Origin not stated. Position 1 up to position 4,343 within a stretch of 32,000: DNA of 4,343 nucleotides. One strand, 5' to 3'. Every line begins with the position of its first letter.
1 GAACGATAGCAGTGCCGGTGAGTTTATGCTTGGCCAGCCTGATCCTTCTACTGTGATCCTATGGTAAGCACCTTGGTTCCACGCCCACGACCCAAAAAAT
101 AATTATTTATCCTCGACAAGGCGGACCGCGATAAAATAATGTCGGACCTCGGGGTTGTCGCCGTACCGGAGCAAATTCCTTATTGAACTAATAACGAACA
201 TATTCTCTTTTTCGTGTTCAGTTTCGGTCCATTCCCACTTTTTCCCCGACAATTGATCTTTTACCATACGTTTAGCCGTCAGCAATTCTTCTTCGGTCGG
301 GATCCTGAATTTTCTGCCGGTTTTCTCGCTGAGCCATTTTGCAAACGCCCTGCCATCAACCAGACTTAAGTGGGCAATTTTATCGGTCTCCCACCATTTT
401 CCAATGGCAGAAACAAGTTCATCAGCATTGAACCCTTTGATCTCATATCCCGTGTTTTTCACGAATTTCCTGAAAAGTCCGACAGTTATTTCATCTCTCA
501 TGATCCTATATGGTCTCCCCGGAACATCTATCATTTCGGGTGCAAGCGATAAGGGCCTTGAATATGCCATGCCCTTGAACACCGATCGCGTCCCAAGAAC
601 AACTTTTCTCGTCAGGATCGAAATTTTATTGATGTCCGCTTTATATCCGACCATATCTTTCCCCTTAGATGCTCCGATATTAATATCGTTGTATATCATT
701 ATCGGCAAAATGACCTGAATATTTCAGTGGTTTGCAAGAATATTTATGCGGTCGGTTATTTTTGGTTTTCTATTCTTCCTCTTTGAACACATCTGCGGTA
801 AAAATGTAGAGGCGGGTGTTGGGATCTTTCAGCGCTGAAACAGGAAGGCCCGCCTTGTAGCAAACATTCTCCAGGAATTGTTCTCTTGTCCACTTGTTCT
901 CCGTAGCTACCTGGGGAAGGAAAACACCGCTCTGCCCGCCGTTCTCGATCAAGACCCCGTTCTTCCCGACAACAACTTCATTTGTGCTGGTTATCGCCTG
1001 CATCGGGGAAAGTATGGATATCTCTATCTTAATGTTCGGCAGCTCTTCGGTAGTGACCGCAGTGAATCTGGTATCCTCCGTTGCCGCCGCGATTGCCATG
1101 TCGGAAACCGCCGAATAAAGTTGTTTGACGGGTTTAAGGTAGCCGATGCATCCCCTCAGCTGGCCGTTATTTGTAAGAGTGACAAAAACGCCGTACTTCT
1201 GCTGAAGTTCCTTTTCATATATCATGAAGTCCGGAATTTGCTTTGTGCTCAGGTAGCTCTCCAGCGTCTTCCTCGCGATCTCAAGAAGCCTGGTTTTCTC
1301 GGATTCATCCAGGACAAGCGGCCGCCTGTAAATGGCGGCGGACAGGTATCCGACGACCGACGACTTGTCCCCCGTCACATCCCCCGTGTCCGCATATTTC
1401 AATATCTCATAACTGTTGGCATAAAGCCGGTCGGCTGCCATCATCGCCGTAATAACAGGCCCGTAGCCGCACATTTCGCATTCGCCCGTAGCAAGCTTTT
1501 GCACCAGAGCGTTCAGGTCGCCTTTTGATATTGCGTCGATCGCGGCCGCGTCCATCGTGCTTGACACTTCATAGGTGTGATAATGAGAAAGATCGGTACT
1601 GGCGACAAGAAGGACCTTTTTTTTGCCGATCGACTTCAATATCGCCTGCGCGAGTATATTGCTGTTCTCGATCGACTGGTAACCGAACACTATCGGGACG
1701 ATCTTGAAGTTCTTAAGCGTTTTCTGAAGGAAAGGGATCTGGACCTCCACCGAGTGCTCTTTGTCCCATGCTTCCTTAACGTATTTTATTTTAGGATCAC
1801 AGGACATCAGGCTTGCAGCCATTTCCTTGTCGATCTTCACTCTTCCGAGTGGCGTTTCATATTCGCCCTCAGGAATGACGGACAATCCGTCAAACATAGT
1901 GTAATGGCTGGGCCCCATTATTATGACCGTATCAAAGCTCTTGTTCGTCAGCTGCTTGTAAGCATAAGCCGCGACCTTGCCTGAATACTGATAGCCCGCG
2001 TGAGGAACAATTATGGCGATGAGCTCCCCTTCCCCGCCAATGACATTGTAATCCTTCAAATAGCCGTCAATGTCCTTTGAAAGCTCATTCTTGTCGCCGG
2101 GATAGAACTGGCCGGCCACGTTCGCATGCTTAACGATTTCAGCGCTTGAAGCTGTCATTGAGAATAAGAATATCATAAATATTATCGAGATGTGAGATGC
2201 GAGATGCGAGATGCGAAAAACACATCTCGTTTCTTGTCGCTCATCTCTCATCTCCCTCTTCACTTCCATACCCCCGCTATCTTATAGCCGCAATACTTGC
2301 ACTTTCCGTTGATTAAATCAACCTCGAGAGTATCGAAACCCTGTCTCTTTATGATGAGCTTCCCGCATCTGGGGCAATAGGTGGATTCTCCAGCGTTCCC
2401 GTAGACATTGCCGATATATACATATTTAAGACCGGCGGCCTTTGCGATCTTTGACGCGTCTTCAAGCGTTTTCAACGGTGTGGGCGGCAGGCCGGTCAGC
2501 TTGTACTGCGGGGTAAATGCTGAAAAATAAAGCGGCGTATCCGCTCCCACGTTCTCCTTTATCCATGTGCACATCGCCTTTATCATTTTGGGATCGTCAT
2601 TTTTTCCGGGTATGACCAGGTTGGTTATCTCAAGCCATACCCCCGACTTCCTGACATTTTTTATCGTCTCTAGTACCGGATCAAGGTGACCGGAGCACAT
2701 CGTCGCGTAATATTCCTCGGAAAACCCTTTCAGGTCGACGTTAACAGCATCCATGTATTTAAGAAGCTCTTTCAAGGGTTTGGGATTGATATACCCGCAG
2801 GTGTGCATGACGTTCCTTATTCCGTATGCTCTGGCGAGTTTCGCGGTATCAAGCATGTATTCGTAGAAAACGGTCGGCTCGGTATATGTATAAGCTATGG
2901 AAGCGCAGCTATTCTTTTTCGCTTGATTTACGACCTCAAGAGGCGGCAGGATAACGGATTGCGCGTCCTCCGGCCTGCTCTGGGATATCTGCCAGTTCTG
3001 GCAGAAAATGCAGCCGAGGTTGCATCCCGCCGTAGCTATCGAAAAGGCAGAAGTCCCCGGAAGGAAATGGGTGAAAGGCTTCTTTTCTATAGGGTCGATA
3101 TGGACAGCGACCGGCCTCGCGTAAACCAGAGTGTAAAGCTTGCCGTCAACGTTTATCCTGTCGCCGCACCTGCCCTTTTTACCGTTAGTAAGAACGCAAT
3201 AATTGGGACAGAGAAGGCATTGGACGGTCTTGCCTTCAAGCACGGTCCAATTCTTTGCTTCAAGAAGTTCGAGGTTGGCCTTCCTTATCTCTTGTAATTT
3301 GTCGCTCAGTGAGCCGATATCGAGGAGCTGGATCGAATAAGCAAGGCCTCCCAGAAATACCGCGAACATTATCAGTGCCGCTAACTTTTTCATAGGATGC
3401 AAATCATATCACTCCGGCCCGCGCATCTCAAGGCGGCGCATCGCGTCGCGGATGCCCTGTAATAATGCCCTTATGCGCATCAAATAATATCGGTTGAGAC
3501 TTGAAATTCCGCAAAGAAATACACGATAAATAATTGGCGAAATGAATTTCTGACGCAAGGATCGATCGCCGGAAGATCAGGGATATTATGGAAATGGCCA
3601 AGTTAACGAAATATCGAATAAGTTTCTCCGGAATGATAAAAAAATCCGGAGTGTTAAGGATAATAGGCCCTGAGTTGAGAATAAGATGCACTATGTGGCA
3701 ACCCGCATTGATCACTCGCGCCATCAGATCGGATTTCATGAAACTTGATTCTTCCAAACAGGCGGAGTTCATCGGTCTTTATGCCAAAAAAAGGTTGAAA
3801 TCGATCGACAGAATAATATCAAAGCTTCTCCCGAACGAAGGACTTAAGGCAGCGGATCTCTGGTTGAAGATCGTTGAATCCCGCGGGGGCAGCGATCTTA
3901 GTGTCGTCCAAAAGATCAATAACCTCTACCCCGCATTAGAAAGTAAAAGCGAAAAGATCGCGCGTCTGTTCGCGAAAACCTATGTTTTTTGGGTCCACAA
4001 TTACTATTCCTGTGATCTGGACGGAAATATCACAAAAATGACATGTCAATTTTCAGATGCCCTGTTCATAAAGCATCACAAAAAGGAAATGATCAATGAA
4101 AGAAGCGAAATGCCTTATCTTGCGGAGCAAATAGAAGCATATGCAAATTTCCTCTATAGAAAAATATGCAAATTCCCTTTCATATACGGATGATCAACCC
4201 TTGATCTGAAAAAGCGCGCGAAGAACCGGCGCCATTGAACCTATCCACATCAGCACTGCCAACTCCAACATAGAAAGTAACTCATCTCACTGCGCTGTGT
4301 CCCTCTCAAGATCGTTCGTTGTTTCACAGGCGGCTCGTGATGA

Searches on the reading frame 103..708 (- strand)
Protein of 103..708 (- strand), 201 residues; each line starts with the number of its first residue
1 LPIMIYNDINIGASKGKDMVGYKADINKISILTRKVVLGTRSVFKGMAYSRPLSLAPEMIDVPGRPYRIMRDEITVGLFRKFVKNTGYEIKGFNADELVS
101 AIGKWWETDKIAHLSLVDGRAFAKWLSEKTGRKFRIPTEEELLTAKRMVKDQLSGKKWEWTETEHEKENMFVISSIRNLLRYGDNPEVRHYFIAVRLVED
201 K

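Call 11: search_protein_families(library=pfam, proteins=[window:103-708:-], max_evalue=0.1)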
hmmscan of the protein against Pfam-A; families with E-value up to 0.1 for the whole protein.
window:103-708:- (201 aa): 2 families
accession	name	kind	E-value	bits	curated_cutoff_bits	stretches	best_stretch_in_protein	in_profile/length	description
PF03781.23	FGE-sulfatase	-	2.5e-09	37.6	23.3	1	62-169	34-142/255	Sulfatase-modifying factor enzyme 1-like domain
PF19820.4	DUF6303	-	0.061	13.6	25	1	121-168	23-71/93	Family of unknown function (DUF6303)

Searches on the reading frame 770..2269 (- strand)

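Call 11: search_protein_families(library=pfam, proteins=[window:770-2269:-], max_evalue=0.1)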
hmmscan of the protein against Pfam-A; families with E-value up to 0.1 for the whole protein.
window:770-2269:- (499 aa): 3 families
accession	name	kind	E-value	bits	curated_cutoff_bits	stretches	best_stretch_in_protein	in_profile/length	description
PF01875.22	Memo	-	6.3e-72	242.5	27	1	49-311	2-268/269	Memo-like protein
PF01871.22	AMMECR1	-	2.6e-57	193.4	25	1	329-495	1-168/168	AMMECR1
PF02900.23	LigB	-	0.00037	20.1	26.3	1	111-241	42-193/269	Catalytic LigB subunit of aromatic ring-opening dioxygenase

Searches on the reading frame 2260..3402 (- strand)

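Call 11: search_protein_families(library=pfam, proteins=[window:2260-3402:-], max_evalue=0.1)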
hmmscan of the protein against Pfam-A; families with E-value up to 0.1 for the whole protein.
window:2260-3402:- (380 aa): 3 families
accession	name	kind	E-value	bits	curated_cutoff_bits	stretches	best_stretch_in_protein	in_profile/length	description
PF04055.27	Radical_SAM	-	1.5e-24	87.5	29.5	1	123-271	3-158/166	Radical SAM superfamily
PF13248.11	Zn_ribbon_3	-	0.0042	16.9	27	0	341-353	3-14/26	zinc-ribbon domain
PF24230.1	Phage_zn_bind_6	-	0.089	13.5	27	0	94-137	17-59/71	Phage zinc binding domain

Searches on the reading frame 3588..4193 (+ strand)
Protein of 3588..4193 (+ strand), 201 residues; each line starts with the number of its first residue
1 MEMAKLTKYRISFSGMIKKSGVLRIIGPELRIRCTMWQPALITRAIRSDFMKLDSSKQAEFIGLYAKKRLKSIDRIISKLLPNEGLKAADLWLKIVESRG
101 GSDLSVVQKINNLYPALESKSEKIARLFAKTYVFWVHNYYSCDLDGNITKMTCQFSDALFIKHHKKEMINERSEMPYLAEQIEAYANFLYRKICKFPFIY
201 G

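Call 11: search_protein_families(library=pfam, proteins=[window:3588-4193:+], max_evalue=0.1)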
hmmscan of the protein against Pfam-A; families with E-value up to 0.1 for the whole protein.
window:3588-4193:+ (201 aa): 2 families
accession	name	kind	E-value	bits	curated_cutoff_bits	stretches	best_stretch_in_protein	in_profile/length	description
PF18589.7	ObR_Ig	-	0.052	14.4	25.8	0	141-177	5-43/105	Obesity receptor immunoglobulin like domain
PF15121.11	TMEM71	-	0.071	13.3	27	0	124-154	66-96/152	TMEM71 protein family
